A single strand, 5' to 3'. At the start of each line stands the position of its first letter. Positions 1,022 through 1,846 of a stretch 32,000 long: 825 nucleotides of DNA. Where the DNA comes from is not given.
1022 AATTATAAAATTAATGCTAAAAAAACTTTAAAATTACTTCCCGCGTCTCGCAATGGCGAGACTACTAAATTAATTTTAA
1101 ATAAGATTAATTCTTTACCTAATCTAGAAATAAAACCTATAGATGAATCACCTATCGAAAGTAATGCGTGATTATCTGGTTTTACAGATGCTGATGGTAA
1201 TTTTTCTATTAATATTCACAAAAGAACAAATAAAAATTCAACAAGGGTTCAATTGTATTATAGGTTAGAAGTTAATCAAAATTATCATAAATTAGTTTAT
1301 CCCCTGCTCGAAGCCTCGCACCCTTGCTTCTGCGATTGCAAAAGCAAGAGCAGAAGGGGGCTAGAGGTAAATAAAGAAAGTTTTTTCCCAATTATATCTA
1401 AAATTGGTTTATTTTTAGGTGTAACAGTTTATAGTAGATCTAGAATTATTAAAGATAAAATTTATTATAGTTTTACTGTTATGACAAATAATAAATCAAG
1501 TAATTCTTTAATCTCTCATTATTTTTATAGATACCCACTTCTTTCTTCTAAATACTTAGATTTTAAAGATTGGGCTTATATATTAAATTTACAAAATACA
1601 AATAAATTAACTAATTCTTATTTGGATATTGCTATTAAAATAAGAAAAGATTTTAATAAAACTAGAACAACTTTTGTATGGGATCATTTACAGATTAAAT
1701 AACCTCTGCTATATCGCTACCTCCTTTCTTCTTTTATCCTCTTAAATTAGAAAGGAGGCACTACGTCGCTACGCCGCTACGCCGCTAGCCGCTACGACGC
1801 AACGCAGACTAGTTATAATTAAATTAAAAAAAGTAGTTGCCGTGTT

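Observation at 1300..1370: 36-nt palindromic mini-element translated in one frame inside three unrelated homing-endonuclease genes (copy A; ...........)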

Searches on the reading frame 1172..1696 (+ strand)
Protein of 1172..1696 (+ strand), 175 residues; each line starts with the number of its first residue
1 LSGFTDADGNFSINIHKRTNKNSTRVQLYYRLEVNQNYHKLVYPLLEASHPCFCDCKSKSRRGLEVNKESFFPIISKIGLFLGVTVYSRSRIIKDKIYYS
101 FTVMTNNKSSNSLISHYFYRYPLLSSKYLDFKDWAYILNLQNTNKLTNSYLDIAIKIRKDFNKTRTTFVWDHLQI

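Call 61: predict_structure(alignment_id=A5)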
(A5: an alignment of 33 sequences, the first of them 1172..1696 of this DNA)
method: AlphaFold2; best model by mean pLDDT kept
length: 175 residues; sequences in the alignment: 33
mean_pLDDT: 74.6   pTM: 0.66
mean pLDDT of the five models: 74.6, 68.0, 66.9, 51.4, 49.0
residues with pLDDT >= 90: 41; 70-90: 80; 50-70: 20; < 50: 34
segments of 3 or more residues with pLDDT < 50: 42-67, 168-170, 173-175
pLDDT, mean of each block of 10 residues (from residue 1): 70 86 87 71 44 42 48 85 88 79 90 92 82 93 87 86 52 47
secondary structure, 60 per line:
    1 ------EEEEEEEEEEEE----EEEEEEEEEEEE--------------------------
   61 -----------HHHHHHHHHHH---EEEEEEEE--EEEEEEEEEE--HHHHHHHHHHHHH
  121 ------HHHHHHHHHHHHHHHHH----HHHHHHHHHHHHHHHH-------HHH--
elements in order: E7-18 E23-34 H72-82 E86-93 E96-105 H108-120 H127-143 H148-163
